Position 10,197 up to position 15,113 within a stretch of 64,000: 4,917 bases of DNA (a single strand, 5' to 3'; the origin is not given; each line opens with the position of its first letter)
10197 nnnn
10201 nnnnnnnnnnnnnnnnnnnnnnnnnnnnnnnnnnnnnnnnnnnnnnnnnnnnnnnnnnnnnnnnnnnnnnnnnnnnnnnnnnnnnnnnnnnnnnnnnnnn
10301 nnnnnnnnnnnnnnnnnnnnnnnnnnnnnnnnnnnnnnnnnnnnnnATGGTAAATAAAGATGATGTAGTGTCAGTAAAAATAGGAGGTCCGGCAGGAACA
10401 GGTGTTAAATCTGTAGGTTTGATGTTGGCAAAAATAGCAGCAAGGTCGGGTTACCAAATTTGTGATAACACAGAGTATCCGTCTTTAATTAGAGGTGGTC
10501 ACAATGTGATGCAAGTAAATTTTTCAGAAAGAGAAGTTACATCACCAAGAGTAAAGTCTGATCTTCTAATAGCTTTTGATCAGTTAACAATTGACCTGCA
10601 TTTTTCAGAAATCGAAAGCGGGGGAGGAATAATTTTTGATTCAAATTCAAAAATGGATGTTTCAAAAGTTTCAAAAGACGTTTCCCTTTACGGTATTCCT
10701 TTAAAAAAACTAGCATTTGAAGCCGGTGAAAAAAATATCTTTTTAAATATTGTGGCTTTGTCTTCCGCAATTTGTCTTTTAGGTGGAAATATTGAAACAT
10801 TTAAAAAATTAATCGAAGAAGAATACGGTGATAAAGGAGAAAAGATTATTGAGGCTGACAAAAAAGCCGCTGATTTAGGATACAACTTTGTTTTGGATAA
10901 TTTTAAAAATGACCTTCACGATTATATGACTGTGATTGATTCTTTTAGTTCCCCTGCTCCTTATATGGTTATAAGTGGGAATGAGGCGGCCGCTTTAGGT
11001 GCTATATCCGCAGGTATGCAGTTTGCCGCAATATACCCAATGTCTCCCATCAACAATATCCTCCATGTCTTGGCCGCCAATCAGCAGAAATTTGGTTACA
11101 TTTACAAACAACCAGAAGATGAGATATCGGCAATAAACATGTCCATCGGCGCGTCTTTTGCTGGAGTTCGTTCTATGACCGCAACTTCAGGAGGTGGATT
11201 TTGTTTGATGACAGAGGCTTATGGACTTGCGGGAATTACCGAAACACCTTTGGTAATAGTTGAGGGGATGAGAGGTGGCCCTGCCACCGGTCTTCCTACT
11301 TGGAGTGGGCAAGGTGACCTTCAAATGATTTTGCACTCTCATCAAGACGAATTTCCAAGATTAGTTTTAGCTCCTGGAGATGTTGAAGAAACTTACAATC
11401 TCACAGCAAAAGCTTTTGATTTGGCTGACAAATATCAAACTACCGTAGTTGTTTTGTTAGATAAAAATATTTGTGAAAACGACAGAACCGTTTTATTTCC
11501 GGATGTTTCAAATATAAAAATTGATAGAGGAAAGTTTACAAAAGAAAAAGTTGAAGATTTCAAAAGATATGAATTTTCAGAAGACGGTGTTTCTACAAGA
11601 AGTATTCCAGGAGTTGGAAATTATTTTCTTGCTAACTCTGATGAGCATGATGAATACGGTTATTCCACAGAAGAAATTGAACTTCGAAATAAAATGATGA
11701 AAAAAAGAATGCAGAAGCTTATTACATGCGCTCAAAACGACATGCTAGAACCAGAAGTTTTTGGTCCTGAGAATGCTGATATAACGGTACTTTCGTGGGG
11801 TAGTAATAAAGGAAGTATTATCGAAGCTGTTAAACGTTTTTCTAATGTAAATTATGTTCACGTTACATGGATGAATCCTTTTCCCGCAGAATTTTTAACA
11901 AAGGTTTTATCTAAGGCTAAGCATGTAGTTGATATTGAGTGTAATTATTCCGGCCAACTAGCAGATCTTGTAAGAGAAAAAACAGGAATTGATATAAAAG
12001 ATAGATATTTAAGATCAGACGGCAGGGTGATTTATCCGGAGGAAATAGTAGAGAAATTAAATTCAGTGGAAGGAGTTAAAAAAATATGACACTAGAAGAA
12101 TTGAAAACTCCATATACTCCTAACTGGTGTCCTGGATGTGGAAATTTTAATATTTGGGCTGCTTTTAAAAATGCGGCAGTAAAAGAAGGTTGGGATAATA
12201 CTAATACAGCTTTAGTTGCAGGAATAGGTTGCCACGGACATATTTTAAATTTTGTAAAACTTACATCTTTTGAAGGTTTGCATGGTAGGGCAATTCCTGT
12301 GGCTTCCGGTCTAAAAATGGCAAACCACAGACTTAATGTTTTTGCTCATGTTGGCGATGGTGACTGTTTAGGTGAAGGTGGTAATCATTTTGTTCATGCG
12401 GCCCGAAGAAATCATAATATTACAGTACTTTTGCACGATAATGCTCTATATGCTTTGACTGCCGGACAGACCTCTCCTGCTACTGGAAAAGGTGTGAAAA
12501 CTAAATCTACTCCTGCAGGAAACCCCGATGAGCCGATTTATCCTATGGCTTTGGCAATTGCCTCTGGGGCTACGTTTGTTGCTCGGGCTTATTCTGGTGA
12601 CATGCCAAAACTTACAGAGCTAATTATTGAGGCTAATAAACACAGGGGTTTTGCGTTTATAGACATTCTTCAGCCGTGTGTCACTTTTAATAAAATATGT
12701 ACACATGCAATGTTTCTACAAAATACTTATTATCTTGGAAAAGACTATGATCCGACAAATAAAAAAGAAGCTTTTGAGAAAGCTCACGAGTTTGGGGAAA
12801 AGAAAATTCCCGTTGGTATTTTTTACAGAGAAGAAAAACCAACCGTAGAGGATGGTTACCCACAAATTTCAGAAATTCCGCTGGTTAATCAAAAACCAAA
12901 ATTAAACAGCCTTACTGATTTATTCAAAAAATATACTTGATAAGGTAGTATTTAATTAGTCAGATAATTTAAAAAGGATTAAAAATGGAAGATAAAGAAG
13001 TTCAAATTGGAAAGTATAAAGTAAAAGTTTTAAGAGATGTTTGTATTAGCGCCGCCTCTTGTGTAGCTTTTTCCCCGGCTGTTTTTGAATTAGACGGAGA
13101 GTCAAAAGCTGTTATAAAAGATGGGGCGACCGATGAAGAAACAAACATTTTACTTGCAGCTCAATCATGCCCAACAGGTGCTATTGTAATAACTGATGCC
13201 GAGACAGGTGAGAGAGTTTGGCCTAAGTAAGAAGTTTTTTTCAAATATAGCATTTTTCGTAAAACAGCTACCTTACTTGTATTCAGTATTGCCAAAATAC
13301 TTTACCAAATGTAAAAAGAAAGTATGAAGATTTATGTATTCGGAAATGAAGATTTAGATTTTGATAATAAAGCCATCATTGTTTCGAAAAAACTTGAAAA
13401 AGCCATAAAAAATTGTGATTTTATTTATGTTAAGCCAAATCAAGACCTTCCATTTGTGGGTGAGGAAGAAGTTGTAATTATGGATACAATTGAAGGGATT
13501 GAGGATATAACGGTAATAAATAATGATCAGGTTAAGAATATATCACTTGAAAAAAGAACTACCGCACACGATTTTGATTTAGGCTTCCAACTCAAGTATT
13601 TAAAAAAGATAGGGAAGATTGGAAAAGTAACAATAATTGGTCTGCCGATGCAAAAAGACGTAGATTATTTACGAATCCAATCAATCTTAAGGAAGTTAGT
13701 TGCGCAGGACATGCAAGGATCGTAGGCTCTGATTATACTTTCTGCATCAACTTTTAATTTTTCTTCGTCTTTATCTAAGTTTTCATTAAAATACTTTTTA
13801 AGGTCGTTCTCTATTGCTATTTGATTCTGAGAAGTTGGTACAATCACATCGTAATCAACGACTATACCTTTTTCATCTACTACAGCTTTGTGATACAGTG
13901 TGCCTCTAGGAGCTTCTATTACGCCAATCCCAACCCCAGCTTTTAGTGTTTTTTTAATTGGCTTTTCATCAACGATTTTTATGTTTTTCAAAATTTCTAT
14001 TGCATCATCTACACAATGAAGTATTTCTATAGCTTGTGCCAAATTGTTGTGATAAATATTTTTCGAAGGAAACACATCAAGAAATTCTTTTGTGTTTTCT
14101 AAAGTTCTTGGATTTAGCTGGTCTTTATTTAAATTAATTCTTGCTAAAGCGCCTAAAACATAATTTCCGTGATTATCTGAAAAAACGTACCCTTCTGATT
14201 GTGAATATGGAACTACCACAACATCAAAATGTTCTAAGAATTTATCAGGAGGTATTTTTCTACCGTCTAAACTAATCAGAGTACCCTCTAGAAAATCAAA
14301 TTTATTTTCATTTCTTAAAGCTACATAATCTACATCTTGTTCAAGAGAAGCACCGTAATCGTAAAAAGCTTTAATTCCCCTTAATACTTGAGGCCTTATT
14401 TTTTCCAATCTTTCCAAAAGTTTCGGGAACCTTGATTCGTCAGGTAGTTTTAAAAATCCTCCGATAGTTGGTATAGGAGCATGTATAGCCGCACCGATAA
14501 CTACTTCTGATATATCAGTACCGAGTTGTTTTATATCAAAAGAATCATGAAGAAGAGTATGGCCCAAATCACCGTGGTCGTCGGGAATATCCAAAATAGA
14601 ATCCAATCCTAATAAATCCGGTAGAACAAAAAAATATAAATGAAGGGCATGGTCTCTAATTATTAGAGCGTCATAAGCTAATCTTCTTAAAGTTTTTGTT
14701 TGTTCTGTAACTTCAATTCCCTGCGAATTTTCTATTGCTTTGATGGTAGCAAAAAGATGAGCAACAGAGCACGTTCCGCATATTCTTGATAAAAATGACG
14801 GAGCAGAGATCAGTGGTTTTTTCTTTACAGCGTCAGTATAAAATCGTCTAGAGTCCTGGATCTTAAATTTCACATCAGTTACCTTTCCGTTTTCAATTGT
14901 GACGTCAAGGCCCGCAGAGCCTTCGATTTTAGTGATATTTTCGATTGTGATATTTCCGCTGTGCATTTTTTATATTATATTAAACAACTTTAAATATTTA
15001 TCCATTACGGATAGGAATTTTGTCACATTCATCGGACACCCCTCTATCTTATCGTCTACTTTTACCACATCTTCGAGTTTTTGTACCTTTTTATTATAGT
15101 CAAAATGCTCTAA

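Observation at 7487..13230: ADP-forming acetyl-CoA synthetase fused to an FNR-like flavin oxidoreductase module, in an operon with OFOR and ferredoxin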

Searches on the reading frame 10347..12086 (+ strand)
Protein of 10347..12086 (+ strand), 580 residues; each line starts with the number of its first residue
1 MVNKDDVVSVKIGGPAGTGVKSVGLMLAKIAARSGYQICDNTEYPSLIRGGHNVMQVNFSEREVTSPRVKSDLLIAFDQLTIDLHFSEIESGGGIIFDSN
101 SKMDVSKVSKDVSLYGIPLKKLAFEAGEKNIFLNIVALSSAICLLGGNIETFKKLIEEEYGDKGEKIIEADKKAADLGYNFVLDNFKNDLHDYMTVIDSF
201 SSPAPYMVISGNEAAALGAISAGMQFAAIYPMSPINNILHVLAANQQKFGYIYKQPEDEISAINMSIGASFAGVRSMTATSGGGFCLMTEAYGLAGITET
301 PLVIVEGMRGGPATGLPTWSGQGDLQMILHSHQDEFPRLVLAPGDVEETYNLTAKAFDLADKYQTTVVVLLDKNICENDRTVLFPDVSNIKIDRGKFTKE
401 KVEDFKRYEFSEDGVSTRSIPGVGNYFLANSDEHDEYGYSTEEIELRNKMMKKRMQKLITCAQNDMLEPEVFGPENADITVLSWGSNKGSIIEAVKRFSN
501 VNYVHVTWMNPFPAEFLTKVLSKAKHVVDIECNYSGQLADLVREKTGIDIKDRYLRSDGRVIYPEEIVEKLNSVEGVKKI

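Call 4: search_protein_families(library=pfam, proteins=[window:10347-12086:+], max_evalue=0.01)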
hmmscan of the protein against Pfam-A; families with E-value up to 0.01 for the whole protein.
window:10347-12086:+ (580 aa): 3 families
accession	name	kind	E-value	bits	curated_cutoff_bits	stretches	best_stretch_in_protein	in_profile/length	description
PF01855.24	POR_N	-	2e-49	168.9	27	1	218-452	2-230/231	Pyruvate flavodoxin/ferredoxin oxidoreductase, thiamine diP-bdg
PF01558.24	POR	-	5.7e-29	101.9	27.4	1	16-179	1-172/173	Pyruvate ferredoxin/flavodoxin oxidoreductase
PF17147.9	PFOR_II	-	4.8e-07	30.5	27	1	477-567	1-102/102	Pyruvate:ferredoxin oxidoreductase core domain II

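Call 39: search_protein_families(library=ncbifam, proteins=[window:10347-12086:+], max_evalue=0.001)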
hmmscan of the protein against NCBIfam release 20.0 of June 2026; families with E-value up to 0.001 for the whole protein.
window:10347-12086:+ (580 aa): 20 families
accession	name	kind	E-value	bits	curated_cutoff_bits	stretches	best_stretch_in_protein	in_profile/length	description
TIGR03710.1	OAFO_sf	subfamily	4.5e-184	613.1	482.75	1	8-570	2-560/561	2-oxoacid:acceptor oxidoreductase subunit alpha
NF041170.1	Oxoac_fdxalpha_Archa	equivalog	2e-135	452.6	800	2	131-574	167-622/636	2-oxoacid:ferredoxin oxidoreductase subunit alpha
NF006412.0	PRK08659.1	equivalog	6.6e-80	269.1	411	1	207-574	6-376/378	2-oxoacid:acceptor oxidoreductase subunit alpha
NF007206.0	PRK09627.1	equivalog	6e-70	236.1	579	1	208-572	5-373/375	2-oxoglutarate synthase subunit alpha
NF005507.0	PRK07119.1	subfamily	1.1e-46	159.3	399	2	207-388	5-186/352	3-methyl-2-oxobutanoate dehydrogenase subunit VorB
NF006232.0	PRK08366.1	equivalog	4.7e-20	71.6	646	1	207-548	8-340/394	2-ketoisovalerate ferredoxin oxidoreductase subunit alpha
TIGR03336.1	IOR_alpha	equivalog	1.6e-18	66.4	650.9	1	209-390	5-180/595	indolepyruvate ferredoxin oxidoreductase subunit alpha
NF040682.1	PorA_Arch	equivalog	2.7e-18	66.1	550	1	207-535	4-323/387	pyruvate synthase subunit PorA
NF045764.1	PhenlGlyoxDHPadG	equivalog_domain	1.9e-14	53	700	1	207-379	3-167/398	NADH-dependent phenylglyoxylate dehydrogenase subunit alpha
NF006233.0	PRK08367.1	equivalog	7.3e-12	44.8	625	1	208-535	6-324/394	pyruvate ferredoxin oxidoreductase subunit alpha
NF007201.0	PRK09622.1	equivalog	1.4e-10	40.7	590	1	208-528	12-323/405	2-oxoacid:ferredoxin oxidoreductase subunit alpha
NF006211.0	PRK08338.1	equivalog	2.1e-10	40.4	239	1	10-142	3-130/170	2-oxoacid:ferredoxin oxidoreductase subunit gamma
NF006275.0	PRK08441.1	equivalog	2.5e-10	40.2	216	1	10-184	5-180/185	2-oxoglutarate-acceptor oxidoreductase subunit OorC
NF006323.0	PRK08537.1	equivalog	5.3e-10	38.9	235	1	10-143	5-141/181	2-oxoacid:ferredoxin oxidoreductase subunit gamma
TIGR02176.1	pyruv_ox_red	equivalog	4.5e-07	28.1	911.35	0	207-525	2-318/1167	pyruvate:ferredoxin (flavodoxin) oxidoreductase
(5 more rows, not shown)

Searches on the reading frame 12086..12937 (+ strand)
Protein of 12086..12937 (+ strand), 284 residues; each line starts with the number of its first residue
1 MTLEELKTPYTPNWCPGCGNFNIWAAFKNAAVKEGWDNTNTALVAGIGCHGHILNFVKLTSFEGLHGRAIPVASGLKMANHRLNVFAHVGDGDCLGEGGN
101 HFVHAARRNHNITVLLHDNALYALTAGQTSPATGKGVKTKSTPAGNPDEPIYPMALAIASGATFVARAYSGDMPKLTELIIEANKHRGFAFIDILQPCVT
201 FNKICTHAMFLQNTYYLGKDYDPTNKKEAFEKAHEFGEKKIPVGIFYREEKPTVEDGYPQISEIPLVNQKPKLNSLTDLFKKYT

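Call 4: search_protein_families(library=pfam, proteins=[window:12086-12937:+], max_evalue=0.01)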
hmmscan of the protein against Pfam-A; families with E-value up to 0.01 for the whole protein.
window:12086-12937:+ (284 aa): 2 families
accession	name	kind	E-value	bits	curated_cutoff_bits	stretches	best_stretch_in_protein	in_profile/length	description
PF02775.26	TPP_enzyme_C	-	1.3e-26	93.6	21.9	1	47-194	2-151/151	Thiamine pyrophosphate enzyme, C-terminal TPP binding domain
PF12367.13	PFO_beta_C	-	4.9e-21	75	24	1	198-262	1-65/66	Pyruvate ferredoxin oxidoreductase beta subunit C terminal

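Call 39: search_protein_families(library=ncbifam, proteins=[window:12086-12937:+], max_evalue=0.001)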
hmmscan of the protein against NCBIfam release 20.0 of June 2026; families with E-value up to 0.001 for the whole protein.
window:12086-12937:+ (284 aa): 14 families
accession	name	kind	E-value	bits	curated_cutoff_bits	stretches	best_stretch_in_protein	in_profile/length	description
NF008820.0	PRK11866.1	equivalog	6.2e-100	334.3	402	1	3-279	6-283/287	2-oxoacid ferredoxin oxidoreductase subunit beta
TIGR02177.1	PorB_KorB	subfamily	3.5e-94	315.5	261.9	1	13-256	2-254/286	2-oxoacid:acceptor oxidoreductase, beta subunit, pyruvate/2-ketoisovalerate family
NF008821.0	PRK11869.1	equivalog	5.5e-89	297.8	438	1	13-281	15-282/286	2-oxoacid ferredoxin oxidoreductase subunit beta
NF041171.1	Oxoac_fdxbeta_Archa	equivalog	4.4e-81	272.4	423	1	12-255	3-257/296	2-oxoacid:ferredoxin oxidoreductase subunit beta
NF007207.0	PRK09628.1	equivalog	4.4e-49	167.6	364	1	13-251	17-254/277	2-oxoglutarate ferredoxin oxidoreductase subunit beta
TIGR03336.1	IOR_alpha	equivalog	1.5e-14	53.2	650.9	1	11-203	355-536/595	indolepyruvate ferredoxin oxidoreductase subunit alpha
NF008819.1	PRK11865.1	equivalog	4.4e-14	52.4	405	1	15-200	21-214/300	pyruvate synthase subunit PorB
NF008818.0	PRK11864.1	subfamily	6e-12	45.3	405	1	43-200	52-210/300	3-methyl-2-oxobutanoate dehydrogenase subunit beta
NF004813.0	PRK06163.1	equivalog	6.8e-10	39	240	1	29-134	29-127/202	hypothetical protein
NF045792.1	OxalOxredbeta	equivalog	5.4e-08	32.2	590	1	77-146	96-165/311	oxalate oxidoreductase subunit beta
NF045766.1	PhenlGlyoxDHPadI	equivalog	1.7e-07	30.4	700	1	81-205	230-361/443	NADH-dependent phenylglyoxylate dehydrogenase subunit beta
TIGR03846.1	sulfopy_beta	equivalog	1.9e-05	24.6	221.5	1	64-133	42-111/182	sulfopyruvate decarboxylase subunit beta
TIGR02176.1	pyruv_ox_red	equivalog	5.3e-05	21.2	911.35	1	95-201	968-1073/1167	pyruvate:ferredoxin (flavodoxin) oxidoreductase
NF006203.0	PRK08327.1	equivalog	0.00021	19.9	456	1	63-163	431-534/571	thiamine pyrophosphate-requiring protein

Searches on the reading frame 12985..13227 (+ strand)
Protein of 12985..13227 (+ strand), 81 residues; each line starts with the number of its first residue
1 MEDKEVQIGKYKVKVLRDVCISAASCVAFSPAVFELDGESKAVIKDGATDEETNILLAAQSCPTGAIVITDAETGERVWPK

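Call 4: search_protein_families(library=pfam, proteins=[window:12985-13227:+], max_evalue=0.01)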
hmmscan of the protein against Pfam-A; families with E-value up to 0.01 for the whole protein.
window:12985-13227:+ (81 aa): 3 families
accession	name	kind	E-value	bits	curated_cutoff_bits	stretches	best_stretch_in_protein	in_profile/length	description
PF13370.11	Fer4_13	-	5.5e-11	43.4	24.5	1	18-67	4-56/58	4Fe-4S single cluster domain of Ferredoxin I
PF13459.11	Fer4_15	-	6.8e-09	36.7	22.4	1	14-69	2-66/66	4Fe-4S single cluster domain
PF06902.16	Fer4_19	-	4.1e-08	33.6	24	1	12-71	7-63/64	Divergent 4Fe-4S mono-cluster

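Call 39: search_protein_families(library=ncbifam, proteins=[window:12985-13227:+], max_evalue=0.001)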
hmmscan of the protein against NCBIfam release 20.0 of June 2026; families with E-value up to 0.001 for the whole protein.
window:12985-13227:+ (81 aa): 0 families

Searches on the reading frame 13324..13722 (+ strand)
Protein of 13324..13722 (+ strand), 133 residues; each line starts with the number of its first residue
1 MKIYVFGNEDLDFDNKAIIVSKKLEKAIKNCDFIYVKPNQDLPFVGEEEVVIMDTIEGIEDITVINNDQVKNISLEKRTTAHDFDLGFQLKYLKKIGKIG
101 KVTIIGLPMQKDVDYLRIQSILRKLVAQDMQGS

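Call 4: search_protein_families(library=pfam, proteins=[window:13324-13722:+], max_evalue=0.01)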
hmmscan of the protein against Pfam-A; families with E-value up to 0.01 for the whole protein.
window:13324-13722:+ (133 aa): 1 family
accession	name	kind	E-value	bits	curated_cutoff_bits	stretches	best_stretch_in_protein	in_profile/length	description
PF01750.23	HycI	-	2.2e-05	24.7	23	1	47-115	36-107/130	Hydrogenase maturation protease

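Call 39: search_protein_families(library=ncbifam, proteins=[window:13324-13722:+], max_evalue=0.001)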
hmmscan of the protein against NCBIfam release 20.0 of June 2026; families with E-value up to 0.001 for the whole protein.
window:13324-13722:+ (133 aa): 0 families

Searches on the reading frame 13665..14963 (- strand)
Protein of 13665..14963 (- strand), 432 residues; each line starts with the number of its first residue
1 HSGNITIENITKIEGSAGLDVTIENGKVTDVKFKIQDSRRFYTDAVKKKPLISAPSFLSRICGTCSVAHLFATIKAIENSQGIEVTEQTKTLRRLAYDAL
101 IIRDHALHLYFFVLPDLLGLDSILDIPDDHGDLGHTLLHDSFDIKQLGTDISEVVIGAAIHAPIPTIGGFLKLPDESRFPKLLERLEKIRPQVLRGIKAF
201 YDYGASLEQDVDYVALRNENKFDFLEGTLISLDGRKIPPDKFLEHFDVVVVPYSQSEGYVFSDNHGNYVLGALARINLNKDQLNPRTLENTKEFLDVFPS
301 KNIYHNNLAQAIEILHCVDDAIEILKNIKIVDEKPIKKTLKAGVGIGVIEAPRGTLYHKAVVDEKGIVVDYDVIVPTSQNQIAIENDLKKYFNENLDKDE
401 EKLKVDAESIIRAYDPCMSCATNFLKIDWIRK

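Call 5: search_protein_families(library=pfam, proteins=[window:13665-14963:-], max_evalue=0.01)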
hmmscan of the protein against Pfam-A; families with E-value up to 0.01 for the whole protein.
window:13665-14963:- (432 aa): 1 family
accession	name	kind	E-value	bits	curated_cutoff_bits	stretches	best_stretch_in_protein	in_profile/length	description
PF00374.24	NiFeSe_Hases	-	3.4e-24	86.1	25.8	2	51-121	12-82/508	Nickel-dependent hydrogenase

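Call 13: search_solved_structures(query=window:13665-14963:-, max_evalue=0.001)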
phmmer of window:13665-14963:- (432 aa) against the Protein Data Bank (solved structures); distinct sequences matched with E-value up to 0.001: 67 (the best 60 are shown).
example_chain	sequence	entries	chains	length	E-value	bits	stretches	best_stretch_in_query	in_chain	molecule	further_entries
5yxy_A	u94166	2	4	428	4.9e-61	209.9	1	5-424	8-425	Cytosolic NiFe-hydrogenase, alpha subunit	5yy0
9nez_D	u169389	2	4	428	3.2e-56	194.1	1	5-426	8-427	Sulfhydrogenase 1 subunit alpha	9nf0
9e15_B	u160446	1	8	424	1e-55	192.4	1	5-422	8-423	Sulfhydrogenase 1 subunit alpha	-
9e1j_B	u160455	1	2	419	1e-55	192.4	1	5-422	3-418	Sulfhydrogenase 1 subunit alpha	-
5odc_F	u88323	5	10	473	1.4e-46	162.4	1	5-425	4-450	Methyl-viologen reducing hydrogenase subunit A | Methyl-viologen reducing hydrogenase, subunit A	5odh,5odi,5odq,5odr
9sfi_g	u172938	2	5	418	4.1e-41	144.3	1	3-387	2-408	Coenzyme F420-reducing hydrogenase, alpha subunit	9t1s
9sw2_F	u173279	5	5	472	1.8e-37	132.3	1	5-425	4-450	F420-non-reducing hydrogenase subunit A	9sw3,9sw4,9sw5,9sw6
7t2r_D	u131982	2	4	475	1e-34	123.3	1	6-424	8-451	NiFe hydrogenase large subunit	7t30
5xf9_D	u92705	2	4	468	2.9e-30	108.6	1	5-423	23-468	NAD-reducing hydrogenase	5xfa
3zfs_A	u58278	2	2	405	1.4e-23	86.6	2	5-197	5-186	F420-REDUCING HYDROGENASE, SUBUNIT ALPHA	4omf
4ci0_A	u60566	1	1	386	1.7e-22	83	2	5-197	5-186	F420-REDUCING HYDROGENASE, SUBUNIT ALPHA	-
9r51_A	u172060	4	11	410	5.1e-22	81.4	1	35-429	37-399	F420-reducing [NiFe]-hydrogenase from Methanothermococcus thermolithotrophicus subunit alp | F420-reducing [NiFe]-hydrogenase from Methanothermococcus thermolit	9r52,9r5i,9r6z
5jsu_B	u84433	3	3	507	4e-21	78.5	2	4-193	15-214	Periplasmic [NiFeSe] hydrogenase, large subunit, selenocysteine-containing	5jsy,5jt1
5jsh_B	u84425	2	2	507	1.3e-19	73.5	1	4-193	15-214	Periplasmic [NiFeSe] hydrogenase, large subunit, selenocysteine-containing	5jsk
6z8m_B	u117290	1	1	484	1.5e-19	73.2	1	4-193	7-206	Periplasmic [NiFeSe] hydrogenase, large subunit, selenocysteine-containing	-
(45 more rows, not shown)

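Call 39: search_protein_families(library=ncbifam, proteins=[window:13665-14963:-], max_evalue=0.001)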
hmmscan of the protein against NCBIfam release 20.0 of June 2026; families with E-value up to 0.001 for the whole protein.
window:13665-14963:- (432 aa): 9 families
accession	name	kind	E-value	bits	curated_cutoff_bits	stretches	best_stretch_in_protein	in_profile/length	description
NF040832.1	sulfhyd_HydA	equivalog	4.4e-65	220.5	880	1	5-425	5-424/426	NADPH-dependent hydrogenase/sulfhydrogenase 1 subunit alpha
NF040828.1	sulfhyd_ShyA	equivalog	7.4e-65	219.4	700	1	5-426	3-414/415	NAD(P)-dependent hydrogenase/sulfhydrogenase 2 subunit alpha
NF041785.2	VhuA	equivalog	3.2e-45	154.4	800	1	3-389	2-410/418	F420-non-reducing hydrogenase Vhu subunit A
TIGR03295.1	frhA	equivalog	2.4e-38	132.2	392.5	2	4-194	4-186/412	coenzyme F420 hydrogenase subunit alpha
NF033181.1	NiFeSe_hydrog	equivalog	2.1e-32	112.7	600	2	4-120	3-118/507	nickel-dependent hydrogenase large subunit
NF045518.1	H2_NiFeSe_large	exception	6.1e-28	97.9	780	2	4-114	3-112/485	NiFeSe hydrogenase large subunit HysA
NF007778.0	PRK10467.1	equivalog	8.2e-23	80.5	969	2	3-124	3-123/567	hydrogenase 2 large subunit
NF007550.0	PRK10170.1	equivalog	1.2e-16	60.2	1101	2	5-116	19-130/597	Ni/Fe-hydrogenase large subunit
NF041786.2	VhuU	equivalog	1.7e-05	24.5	70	1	399-422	4-26/45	F420-non-reducing hydrogenase selenoprotein subunit VhuU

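Call 64: find_related_loci(query=A3, collection=metagenome_contigs, flank=10000)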
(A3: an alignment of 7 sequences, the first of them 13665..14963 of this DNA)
Query A3 (432 aa) in metagenome_contigs; peptide patterns used: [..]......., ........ (x = any residue, [..] = any of these).
599 stretches matched a pattern (row limit reached: there are more); 487 encode a relative of the query (tblastn E <= 1e-3); the best 80 are kept; 80 distinct loci.
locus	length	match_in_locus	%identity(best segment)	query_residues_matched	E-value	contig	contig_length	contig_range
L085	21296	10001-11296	95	1-432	0e+0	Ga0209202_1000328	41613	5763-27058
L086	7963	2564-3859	92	1-432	0e+0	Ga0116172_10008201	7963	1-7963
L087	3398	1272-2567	87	1-432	0e+0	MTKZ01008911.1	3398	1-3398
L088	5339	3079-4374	72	1-432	0e+0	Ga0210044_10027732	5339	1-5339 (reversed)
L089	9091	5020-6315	72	1-432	0e+0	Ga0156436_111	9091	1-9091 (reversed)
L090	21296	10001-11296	72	1-432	0e+0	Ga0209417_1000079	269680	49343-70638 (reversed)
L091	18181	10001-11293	71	1-431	0e+0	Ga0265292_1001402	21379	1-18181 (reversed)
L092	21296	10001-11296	71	1-432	0e+0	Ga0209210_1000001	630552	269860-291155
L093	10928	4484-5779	69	1-432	0e+0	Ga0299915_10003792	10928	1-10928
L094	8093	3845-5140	69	1-432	0e+0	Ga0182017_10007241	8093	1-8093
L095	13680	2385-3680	70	1-432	0e+0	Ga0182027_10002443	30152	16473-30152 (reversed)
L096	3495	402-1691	69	1-430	0e+0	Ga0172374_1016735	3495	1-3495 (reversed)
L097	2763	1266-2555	69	1-430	0e+0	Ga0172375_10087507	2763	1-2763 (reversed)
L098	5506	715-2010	69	1-432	0e+0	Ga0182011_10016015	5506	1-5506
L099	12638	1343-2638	69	1-432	0e+0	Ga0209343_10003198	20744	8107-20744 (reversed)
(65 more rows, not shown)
